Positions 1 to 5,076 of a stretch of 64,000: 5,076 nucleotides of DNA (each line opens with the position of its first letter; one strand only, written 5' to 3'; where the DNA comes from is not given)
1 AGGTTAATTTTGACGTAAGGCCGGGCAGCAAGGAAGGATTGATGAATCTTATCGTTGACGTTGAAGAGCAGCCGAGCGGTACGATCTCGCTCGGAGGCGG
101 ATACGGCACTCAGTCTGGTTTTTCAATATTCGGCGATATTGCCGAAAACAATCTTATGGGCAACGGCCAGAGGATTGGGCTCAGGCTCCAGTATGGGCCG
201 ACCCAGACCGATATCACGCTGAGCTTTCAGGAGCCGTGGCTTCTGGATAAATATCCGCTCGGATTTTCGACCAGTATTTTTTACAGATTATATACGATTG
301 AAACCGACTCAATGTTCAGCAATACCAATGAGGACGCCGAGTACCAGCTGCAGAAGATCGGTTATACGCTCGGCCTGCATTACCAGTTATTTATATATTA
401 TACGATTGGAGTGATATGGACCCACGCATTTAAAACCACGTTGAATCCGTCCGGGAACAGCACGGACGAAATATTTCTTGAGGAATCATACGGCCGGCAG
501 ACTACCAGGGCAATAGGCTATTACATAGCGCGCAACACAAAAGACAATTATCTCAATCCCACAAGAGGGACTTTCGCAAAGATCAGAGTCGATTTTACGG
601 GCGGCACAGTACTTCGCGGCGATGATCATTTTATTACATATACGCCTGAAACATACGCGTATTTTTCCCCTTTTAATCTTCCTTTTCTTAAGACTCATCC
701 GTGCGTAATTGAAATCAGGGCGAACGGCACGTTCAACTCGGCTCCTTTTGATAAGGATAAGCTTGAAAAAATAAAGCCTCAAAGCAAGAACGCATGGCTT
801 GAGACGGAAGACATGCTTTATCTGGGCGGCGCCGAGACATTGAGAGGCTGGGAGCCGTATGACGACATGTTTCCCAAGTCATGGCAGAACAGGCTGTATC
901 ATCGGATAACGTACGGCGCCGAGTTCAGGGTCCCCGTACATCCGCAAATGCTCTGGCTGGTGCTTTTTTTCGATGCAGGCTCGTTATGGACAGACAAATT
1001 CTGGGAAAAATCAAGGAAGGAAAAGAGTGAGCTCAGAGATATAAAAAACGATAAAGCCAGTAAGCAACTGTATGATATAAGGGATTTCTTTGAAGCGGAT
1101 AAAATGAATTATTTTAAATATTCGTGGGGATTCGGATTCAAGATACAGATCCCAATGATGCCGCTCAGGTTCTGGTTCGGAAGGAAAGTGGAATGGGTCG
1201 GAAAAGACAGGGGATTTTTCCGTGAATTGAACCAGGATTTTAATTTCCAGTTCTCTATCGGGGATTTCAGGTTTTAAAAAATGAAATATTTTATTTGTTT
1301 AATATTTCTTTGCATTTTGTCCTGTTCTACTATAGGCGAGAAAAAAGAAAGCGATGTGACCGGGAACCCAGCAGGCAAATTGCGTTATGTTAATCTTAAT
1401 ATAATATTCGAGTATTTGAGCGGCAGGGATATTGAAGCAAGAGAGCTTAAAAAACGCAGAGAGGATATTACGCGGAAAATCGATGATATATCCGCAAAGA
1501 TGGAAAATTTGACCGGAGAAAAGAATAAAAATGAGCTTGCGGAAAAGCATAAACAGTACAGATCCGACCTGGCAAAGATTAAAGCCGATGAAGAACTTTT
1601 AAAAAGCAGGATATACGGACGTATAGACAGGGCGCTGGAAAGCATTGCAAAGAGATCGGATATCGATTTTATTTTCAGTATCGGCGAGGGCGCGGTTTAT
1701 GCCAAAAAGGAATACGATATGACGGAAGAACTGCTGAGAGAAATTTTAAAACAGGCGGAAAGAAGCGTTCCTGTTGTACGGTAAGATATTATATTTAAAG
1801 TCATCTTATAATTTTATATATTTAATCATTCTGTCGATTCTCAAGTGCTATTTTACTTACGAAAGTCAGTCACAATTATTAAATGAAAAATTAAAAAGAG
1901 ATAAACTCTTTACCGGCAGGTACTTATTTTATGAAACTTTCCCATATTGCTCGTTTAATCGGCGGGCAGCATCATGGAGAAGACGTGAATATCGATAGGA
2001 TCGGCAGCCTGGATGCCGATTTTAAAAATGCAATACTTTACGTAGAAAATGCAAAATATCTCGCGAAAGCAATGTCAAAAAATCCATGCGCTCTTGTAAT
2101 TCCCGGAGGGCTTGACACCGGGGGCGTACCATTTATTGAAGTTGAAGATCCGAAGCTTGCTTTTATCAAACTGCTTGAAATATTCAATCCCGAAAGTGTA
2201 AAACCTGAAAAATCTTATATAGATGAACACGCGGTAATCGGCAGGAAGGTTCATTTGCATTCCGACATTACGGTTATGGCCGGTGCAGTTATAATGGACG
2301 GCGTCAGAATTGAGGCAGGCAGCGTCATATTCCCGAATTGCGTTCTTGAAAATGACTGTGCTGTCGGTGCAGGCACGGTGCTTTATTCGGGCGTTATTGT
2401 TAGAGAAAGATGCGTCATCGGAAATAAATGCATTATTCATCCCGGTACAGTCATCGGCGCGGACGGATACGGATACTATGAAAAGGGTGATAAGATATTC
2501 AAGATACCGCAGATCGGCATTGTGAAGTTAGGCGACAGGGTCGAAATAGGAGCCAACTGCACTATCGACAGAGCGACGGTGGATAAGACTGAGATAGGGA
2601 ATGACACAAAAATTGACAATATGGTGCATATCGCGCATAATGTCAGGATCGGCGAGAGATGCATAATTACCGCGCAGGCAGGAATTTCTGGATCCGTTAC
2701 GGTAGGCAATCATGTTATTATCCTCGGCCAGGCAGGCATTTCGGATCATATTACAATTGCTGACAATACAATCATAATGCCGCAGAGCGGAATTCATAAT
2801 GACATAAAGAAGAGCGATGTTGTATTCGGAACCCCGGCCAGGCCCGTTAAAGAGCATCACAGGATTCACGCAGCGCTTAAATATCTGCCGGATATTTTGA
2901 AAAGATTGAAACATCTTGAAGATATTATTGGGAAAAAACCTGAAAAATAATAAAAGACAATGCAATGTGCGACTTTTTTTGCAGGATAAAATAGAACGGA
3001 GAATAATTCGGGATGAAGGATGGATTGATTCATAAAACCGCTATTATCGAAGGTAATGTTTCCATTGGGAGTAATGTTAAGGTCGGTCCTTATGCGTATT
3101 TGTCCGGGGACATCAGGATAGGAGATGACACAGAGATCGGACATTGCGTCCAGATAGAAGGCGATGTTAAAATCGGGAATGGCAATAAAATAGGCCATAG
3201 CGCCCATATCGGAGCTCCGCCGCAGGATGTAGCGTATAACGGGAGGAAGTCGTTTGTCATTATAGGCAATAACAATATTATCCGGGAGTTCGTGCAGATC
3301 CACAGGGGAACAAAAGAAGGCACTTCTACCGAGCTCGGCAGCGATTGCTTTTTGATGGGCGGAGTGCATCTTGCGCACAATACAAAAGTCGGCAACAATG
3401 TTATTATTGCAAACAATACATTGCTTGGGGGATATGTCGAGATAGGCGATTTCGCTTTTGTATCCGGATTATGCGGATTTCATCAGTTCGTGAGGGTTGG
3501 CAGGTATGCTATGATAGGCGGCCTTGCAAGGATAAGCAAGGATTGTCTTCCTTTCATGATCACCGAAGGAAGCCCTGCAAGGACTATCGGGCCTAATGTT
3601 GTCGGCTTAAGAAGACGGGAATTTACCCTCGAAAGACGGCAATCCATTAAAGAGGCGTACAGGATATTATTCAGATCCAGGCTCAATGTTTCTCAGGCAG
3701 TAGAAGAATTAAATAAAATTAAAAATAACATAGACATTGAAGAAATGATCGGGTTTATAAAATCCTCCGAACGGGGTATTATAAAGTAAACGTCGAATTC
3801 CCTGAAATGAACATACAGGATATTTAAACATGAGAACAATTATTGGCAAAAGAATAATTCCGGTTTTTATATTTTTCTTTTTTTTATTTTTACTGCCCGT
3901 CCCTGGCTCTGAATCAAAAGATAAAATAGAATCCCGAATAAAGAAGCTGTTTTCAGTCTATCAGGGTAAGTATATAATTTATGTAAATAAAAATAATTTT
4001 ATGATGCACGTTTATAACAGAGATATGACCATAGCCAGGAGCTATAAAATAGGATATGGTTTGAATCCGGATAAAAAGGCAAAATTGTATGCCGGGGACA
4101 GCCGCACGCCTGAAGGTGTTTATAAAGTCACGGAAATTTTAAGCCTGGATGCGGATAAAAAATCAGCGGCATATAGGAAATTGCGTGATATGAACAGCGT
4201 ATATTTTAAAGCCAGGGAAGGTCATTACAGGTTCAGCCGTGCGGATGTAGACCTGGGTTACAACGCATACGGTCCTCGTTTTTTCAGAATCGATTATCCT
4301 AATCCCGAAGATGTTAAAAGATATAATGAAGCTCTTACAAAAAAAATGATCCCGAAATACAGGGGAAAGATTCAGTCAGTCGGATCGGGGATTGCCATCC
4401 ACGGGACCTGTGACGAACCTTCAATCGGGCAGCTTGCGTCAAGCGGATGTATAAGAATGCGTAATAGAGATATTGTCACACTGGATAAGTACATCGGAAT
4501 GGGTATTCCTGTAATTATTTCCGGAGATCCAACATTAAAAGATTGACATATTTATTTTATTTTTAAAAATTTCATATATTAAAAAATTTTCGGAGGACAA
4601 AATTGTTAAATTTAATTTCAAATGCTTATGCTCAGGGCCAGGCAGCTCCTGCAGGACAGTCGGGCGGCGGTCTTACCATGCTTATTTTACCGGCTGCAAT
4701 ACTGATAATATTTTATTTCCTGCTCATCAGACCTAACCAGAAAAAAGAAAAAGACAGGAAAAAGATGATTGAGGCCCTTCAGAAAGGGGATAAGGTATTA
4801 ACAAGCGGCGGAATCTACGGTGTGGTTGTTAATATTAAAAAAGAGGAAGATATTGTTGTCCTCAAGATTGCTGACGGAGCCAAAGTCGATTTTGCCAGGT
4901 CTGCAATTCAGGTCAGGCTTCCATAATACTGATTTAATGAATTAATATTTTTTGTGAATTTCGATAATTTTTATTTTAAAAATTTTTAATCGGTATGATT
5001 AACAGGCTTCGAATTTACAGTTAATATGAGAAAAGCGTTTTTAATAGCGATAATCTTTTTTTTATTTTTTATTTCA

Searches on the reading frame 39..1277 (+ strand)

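Call 65: search_protein_families(library=pfam, proteins=[window:39-1277:+], max_evalue=0.0001)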
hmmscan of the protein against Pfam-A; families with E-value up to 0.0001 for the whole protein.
window:39-1277:+ (412 aa): 1 family
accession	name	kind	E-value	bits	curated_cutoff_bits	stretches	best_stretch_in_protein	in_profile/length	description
PF01103.29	Omp85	-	2e-39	136.5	24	1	38-409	1-323/325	Omp85 superfamily domain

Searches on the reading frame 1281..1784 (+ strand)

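Call 65: search_protein_families(library=pfam, proteins=[window:1281-1784:+], max_evalue=0.0001)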
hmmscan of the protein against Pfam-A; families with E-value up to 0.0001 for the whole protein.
window:1281-1784:+ (167 aa): 1 family
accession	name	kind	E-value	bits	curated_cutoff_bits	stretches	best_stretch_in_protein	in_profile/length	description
PF03938.19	OmpH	-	4.4e-10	40.4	32.4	1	54-154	33-140/141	Outer membrane protein (OmpH-like)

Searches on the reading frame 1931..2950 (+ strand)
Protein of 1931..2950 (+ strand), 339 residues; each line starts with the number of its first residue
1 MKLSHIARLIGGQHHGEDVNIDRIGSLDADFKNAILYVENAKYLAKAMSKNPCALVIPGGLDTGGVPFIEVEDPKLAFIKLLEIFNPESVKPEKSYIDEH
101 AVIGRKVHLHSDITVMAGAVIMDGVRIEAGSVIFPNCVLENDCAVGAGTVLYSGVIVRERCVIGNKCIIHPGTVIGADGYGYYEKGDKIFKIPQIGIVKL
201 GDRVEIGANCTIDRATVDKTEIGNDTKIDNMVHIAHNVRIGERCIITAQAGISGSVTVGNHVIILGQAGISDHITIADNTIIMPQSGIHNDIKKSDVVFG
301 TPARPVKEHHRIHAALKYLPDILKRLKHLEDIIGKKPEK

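Call 65: search_protein_families(library=pfam, proteins=[window:1931-2950:+], max_evalue=0.0001)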
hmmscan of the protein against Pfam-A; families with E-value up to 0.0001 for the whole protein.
window:1931-2950:+ (339 aa): 6 families
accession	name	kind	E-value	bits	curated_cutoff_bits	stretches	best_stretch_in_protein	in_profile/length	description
PF00132.30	Hexapep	-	4.8e-29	99.3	27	3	220-254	2-36/36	Bacterial transferase hexapeptide (six repeats)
PF25084.1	LbH_EIF2B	-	1.1e-13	51.6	54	2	99-167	20-103/105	EIF2B subunit epsilon LbH domain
PF24894.1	Hexapep_GlmU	-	2.3e-07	31.3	23.3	0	99-150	33-82/104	GlmU-like, C-terminal hexapeptide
PF14602.12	Hexapep_2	-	1.4e-06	28.4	27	0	139-165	4-28/34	Hexapeptide repeat of succinyl-transferase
PF21711.3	DCTN5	-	4.9e-06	26.8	40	0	232-286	85-138/182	Dynactin subunit 5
PF25247.1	LbH_GLGC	-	5.6e-06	26.8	27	1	137-235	16-106/135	GLGC left-handed parallel beta-helix domain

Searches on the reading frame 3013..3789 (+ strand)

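Call 65: search_protein_families(library=pfam, proteins=[window:3013-3789:+], max_evalue=0.0001)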
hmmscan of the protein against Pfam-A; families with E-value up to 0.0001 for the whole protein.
window:3013-3789:+ (258 aa): 3 families
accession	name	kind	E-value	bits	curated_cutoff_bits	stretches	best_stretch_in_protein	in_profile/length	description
PF00132.30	Hexapep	-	7.5e-30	101.8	27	2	106-140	2-36/36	Bacterial transferase hexapeptide (six repeats)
PF13720.11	Acetyltransf_11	-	3.7e-25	88.6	24.5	1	177-257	1-82/82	Udp N-acetylglucosamine O-acyltransferase; Domain 2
PF25084.1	LbH_EIF2B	-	3.2e-07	30.8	54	0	9-67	38-94/105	EIF2B subunit epsilon LbH domain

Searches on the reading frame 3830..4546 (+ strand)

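Call 65: search_protein_families(library=pfam, proteins=[window:3830-4546:+], max_evalue=0.0001)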
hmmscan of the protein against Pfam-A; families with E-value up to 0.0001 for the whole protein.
window:3830-4546:+ (238 aa): 1 family
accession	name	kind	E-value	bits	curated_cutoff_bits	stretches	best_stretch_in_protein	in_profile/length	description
PF03734.19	YkuD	-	3.8e-16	60.4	23.4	1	48-230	2-146/146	L,D-transpeptidase catalytic domain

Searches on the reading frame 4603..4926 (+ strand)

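Call 65: search_protein_families(library=pfam, proteins=[window:4603-4926:+], max_evalue=0.0001)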
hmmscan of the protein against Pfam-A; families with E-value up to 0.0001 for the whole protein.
window:4603-4926:+ (107 aa): 1 family
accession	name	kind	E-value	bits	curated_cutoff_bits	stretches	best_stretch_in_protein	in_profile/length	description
PF02699.20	YajC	-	6.5e-28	96.9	28.2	1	26-103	2-77/78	Preprotein translocase subunit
